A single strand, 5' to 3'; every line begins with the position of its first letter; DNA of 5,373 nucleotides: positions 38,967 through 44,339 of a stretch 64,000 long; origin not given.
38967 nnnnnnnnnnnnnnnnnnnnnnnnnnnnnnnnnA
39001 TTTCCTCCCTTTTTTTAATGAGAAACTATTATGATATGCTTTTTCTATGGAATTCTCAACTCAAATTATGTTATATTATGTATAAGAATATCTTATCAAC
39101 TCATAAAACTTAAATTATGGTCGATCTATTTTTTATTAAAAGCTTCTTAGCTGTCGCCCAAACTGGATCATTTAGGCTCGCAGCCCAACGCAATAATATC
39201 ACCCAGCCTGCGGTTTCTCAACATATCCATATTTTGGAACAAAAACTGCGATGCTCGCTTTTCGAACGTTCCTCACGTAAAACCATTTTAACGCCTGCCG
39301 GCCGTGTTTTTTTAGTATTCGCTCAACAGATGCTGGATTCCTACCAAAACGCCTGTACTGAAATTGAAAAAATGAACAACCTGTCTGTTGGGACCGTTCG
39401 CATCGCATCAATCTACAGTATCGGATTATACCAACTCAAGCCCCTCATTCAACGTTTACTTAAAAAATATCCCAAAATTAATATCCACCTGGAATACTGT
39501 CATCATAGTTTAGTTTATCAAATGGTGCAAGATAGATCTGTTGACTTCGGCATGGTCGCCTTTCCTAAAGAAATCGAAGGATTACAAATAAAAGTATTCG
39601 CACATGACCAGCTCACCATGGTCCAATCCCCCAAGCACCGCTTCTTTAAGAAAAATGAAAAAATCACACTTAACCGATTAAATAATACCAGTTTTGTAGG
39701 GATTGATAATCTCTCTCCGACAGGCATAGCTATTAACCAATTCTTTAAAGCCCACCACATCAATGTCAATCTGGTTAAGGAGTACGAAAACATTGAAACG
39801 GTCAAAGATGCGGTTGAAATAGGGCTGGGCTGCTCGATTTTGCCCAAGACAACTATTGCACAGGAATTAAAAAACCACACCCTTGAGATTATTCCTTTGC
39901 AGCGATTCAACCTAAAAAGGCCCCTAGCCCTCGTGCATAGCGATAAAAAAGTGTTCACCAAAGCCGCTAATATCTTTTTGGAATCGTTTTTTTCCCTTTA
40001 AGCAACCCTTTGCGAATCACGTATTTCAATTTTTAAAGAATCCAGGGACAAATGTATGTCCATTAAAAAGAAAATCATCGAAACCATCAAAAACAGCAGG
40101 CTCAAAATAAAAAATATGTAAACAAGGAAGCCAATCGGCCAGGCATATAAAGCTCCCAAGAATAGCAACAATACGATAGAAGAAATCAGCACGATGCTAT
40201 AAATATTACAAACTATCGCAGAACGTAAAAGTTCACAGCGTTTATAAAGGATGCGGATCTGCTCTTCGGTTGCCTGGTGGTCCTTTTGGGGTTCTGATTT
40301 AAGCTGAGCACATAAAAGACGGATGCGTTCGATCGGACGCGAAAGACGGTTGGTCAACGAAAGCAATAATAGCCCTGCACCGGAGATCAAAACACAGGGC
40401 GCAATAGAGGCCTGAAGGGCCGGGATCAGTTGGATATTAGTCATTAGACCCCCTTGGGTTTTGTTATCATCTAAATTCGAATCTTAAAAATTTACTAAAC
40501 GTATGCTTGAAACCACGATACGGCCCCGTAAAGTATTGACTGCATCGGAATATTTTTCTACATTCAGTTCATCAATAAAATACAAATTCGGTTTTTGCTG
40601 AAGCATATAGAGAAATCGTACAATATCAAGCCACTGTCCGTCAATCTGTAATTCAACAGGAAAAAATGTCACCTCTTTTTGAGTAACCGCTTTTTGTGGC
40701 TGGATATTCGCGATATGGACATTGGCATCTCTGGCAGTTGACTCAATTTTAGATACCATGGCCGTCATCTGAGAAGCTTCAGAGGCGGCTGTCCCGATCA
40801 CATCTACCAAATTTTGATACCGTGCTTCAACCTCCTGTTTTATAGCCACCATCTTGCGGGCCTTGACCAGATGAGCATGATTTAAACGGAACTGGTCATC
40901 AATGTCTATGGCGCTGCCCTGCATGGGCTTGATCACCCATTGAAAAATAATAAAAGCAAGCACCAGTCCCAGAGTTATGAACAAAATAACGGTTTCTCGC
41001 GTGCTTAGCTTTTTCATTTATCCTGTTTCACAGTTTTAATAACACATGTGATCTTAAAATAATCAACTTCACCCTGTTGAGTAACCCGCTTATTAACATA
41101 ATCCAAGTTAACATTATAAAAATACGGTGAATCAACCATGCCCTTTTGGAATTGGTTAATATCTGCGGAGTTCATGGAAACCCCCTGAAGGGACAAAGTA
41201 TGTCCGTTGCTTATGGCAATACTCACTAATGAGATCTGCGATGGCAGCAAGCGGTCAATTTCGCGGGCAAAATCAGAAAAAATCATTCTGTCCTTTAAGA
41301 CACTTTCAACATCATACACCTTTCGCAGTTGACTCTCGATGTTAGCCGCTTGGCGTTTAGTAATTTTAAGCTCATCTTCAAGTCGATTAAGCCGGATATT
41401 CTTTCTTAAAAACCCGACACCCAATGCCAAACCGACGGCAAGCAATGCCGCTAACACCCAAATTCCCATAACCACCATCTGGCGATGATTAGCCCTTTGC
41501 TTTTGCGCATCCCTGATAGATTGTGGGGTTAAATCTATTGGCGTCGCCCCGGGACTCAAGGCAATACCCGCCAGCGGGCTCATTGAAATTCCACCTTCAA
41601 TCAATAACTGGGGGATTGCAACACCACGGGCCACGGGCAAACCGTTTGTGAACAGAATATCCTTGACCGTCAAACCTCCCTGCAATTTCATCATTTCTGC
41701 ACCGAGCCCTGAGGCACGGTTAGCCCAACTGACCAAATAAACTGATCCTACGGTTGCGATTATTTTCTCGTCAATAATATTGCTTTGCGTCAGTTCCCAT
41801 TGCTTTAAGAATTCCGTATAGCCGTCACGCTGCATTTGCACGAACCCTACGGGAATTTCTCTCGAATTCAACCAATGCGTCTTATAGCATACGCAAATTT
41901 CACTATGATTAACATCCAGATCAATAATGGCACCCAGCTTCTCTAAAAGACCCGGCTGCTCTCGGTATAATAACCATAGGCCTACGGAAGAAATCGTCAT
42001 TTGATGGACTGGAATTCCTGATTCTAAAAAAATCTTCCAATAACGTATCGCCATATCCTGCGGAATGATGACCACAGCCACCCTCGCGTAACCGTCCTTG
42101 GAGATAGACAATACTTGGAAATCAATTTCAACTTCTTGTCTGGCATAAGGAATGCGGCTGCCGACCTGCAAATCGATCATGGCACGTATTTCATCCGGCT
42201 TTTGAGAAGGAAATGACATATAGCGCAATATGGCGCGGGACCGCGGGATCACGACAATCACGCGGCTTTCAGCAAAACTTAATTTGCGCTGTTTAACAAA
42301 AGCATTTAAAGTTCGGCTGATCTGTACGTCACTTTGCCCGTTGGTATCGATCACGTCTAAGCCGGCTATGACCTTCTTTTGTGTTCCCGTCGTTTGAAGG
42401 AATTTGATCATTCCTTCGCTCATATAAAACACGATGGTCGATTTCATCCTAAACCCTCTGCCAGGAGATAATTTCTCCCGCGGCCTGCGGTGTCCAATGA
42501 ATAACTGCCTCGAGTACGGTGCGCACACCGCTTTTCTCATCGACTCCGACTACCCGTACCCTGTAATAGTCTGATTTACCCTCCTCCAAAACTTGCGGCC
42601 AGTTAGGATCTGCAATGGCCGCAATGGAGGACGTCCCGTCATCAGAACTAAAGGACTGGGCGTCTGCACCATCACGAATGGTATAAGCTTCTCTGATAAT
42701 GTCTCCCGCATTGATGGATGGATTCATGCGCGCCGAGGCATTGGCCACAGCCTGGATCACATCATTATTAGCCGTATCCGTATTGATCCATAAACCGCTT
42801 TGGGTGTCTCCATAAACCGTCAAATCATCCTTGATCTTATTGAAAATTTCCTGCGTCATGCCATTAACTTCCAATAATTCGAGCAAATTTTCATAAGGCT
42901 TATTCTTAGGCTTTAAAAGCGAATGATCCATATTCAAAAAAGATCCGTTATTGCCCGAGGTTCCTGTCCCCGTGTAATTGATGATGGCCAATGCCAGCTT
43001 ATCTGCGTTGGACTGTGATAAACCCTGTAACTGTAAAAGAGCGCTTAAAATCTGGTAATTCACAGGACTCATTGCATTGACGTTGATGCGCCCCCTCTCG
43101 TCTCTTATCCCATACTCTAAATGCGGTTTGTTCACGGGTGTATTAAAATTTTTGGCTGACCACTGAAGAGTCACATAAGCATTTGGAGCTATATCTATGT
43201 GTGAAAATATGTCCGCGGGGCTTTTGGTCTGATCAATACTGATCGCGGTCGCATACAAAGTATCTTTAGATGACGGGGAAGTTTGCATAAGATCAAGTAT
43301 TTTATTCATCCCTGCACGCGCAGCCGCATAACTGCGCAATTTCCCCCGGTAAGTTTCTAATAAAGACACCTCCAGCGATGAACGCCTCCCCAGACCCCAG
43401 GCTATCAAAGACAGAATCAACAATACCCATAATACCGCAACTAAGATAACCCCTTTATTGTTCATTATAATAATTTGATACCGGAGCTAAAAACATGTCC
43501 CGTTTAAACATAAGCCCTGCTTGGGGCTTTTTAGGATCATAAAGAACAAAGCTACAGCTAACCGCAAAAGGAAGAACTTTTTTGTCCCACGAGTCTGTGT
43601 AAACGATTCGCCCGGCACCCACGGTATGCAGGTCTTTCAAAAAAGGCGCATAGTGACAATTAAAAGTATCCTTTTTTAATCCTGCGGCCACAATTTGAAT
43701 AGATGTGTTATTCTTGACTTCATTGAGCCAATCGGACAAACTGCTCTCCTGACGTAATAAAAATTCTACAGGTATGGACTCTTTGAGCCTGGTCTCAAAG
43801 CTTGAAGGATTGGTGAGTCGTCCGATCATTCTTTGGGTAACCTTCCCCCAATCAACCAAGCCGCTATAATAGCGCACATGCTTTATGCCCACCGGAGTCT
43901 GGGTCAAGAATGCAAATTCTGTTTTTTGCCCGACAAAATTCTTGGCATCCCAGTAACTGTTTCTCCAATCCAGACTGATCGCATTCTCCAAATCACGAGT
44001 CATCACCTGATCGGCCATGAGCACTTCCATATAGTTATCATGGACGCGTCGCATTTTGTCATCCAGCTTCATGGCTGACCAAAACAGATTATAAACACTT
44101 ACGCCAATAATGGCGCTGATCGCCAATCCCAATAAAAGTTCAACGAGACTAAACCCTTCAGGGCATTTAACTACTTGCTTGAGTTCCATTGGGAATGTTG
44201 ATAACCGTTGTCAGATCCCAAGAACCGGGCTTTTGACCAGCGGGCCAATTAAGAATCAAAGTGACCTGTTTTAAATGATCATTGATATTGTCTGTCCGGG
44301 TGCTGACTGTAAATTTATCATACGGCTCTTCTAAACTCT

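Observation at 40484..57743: T2SS operon contiguous with two giant S53-FN3 protease paralogs: a probable dedicated, second-messenger-gated protease-secretion island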

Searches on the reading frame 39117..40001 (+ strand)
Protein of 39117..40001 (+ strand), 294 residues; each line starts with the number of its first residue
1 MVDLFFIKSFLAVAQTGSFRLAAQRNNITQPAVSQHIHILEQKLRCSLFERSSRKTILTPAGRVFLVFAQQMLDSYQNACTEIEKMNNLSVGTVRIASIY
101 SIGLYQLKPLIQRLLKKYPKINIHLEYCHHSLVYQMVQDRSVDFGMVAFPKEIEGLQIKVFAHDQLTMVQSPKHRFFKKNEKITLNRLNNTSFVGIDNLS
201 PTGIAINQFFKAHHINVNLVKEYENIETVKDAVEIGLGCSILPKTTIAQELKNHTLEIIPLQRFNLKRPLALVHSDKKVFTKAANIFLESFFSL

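Call 4: search_protein_families(library=pfam, proteins=[window:39117-40001:+], max_evalue=0.01)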
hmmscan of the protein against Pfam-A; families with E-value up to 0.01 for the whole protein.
window:39117-40001:+ (294 aa): 2 families
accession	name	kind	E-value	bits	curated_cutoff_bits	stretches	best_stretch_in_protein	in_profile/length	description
PF03466.25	LysR_substrate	-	6.9e-36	124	28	1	90-290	4-203/209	LysR substrate binding domain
PF00126.33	HTH_1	-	2.2e-20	72.8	26.6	1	8-63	5-60/60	Bacterial regulatory helix-turn-helix protein, lysR family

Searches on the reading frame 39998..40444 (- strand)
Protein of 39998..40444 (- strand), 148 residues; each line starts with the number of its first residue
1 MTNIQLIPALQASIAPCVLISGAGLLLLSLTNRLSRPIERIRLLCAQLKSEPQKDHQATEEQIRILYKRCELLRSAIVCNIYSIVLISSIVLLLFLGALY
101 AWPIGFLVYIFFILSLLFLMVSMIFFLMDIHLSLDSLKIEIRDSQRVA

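Call 4: search_protein_families(library=pfam, proteins=[window:39998-40444:-], max_evalue=0.01)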
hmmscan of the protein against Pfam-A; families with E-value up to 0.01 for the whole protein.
window:39998-40444:- (148 aa): 2 families
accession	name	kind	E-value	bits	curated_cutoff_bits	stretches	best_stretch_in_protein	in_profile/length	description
PF11026.13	DUF2721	-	1.5e-33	115.9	28.3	1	14-139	2-129/129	Protein of unknown function (DUF2721)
PF04772.17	Flu_B_M2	-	0.0095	16.6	25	0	103-146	4-46/109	Influenza B matrix protein 2 (BM2)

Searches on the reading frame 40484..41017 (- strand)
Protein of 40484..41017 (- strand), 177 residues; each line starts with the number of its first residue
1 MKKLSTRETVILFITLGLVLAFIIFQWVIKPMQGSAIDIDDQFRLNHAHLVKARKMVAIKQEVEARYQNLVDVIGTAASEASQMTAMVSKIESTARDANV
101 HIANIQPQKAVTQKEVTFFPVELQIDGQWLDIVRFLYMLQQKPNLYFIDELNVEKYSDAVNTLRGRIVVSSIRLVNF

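Call 4: search_protein_families(library=pfam, proteins=[window:40484-41017:-], max_evalue=0.01)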
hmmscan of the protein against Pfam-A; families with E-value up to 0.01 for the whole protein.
window:40484-41017:- (177 aa): 3 families
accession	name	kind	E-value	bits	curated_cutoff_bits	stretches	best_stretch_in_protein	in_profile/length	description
PF10741.14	T2SSM_b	-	2.3e-10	40.8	21.7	1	80-159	12-93/111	Type II secretion system (T2SS), protein M subtype b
PF04350.18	PilO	-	8.8e-09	36.1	22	1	52-169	21-138/145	Pilus assembly protein, PilO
PF04612.17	T2SSM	-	2.2e-05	25.2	27.8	1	3-132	10-127/160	Type II secretion system (T2SS), protein M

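Call 10: search_protein_families(library=ncbifam, proteins=[window:40484-41017:-], max_evalue=0.01)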
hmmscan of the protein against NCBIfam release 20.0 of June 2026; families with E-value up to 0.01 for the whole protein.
window:40484-41017:- (177 aa): 1 family
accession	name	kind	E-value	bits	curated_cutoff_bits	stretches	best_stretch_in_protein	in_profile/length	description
NF040576.1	T2SS_GspM_XpsM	equivalog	1.1e-11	44.7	60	1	15-159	6-156/180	type II secretion system protein GspM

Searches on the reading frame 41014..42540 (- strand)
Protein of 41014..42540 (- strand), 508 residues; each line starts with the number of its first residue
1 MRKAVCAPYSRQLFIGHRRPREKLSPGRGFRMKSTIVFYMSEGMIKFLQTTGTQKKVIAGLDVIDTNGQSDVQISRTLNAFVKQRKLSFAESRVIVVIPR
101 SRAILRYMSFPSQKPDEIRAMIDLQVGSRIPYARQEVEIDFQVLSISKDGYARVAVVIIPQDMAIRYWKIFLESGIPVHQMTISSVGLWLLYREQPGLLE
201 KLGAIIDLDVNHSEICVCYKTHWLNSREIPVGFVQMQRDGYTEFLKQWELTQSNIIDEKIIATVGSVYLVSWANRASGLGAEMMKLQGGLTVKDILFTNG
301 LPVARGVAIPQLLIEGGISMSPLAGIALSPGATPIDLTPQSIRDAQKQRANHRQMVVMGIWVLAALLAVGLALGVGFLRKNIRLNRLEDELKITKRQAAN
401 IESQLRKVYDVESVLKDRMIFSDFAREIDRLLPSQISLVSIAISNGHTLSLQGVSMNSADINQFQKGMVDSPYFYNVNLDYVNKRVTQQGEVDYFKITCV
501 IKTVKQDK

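Call 4: search_protein_families(library=pfam, proteins=[window:41014-42540:-], max_evalue=0.01)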
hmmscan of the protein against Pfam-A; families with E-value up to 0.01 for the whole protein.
window:41014-42540:- (508 aa): 2 families
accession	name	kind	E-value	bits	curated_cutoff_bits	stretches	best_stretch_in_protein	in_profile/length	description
PF05137.18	PilN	-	7.8e-10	39.1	22.8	1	426-500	4-77/78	Fimbrial assembly protein (PilN)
PF11104.14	PilM_2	-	1.7e-07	31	27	1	63-158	36-130/340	Type IV pilus assembly protein PilM;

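Call 10: search_protein_families(library=ncbifam, proteins=[window:41014-42540:-], max_evalue=0.01)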
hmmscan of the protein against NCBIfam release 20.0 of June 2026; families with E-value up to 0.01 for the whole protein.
window:41014-42540:- (508 aa): 2 families
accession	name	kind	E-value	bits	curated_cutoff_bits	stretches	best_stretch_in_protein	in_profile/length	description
TIGR01175.1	pilM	subfamily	1.2e-13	50.8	133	1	74-239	53-226/348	type IV pilus assembly protein PilM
NF045709.1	Amuc_1101_fam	equivalog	1.5e-08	33.9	650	1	73-214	53-191/608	Amuc_1101 family PilM-like pilus complex protein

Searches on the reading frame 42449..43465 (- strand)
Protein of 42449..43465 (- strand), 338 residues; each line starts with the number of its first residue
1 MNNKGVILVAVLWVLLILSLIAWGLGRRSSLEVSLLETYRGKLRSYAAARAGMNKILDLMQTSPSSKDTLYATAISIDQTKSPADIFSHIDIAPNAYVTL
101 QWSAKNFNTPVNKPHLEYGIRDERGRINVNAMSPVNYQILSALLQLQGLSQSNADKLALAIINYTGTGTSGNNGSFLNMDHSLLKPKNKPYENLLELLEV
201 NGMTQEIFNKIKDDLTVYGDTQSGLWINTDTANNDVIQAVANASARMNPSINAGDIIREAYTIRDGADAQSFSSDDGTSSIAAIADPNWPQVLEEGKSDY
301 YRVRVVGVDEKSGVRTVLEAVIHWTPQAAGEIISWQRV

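Call 4: search_protein_families(library=pfam, proteins=[window:42449-43465:-], max_evalue=0.01)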
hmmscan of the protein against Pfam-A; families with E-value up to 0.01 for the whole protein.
window:42449-43465:- (338 aa): 1 family
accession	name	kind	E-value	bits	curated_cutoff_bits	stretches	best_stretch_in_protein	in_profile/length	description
PF21687.3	T2SSK_1st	-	6.8e-07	30.4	26.2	1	125-218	1-105/107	Type II secretion system (T2SS), protein K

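Call 10: search_protein_families(library=ncbifam, proteins=[window:42449-43465:-], max_evalue=0.01)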
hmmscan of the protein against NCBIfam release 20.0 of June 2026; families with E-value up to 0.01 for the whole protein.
window:42449-43465:- (338 aa): 1 family
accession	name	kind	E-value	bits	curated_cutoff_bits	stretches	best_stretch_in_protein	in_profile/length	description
NF037980.1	T2SS_GspK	equivalog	3.1e-17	63.1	130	1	4-305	2-279/307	type II secretion system minor pseudopilin GspK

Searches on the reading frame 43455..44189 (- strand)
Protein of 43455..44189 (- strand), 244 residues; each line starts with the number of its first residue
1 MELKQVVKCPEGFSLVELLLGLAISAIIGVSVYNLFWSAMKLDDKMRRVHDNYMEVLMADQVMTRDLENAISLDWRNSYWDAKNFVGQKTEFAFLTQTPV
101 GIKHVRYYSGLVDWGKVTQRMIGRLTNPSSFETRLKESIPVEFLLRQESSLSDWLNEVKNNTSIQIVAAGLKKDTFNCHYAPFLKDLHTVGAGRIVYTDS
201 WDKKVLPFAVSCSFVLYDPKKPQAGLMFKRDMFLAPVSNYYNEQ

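Call 4: search_protein_families(library=pfam, proteins=[window:43455-44189:-], max_evalue=0.01)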
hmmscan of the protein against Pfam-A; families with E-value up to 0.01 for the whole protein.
window:43455-44189:- (244 aa): 1 family
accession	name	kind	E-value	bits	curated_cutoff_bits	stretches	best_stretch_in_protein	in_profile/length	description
PF07963.17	N_methyl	-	8.2e-05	22.5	21.2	1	12-33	6-27/27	Prokaryotic N-terminal methylation motif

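Call 10: search_protein_families(library=ncbifam, proteins=[window:43455-44189:-], max_evalue=0.01)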
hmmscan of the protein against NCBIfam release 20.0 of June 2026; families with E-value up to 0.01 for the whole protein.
window:43455-44189:- (244 aa): 4 families
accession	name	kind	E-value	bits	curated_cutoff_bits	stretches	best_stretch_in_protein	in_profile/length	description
TIGR01711.1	gspJ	equivalog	1.3e-06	28.4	64.85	1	12-81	2-71/192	type II secretion system minor pseudopilin GspJ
TIGR02532.1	IV_pilin_GFxxxE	domain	0.00047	19.9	16.3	1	12-30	3-21/24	prepilin-type N-terminal cleavage/methylation domain-containing protein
TIGR02599.1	TIGR02599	subfamily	0.0045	16.3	256.5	1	12-90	1-75/361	Verru_Chthon cassette protein C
TIGR01707.1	gspI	equivalog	0.0081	16.6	44.35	0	12-66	1-52/101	type II secretion system minor pseudopilin GspI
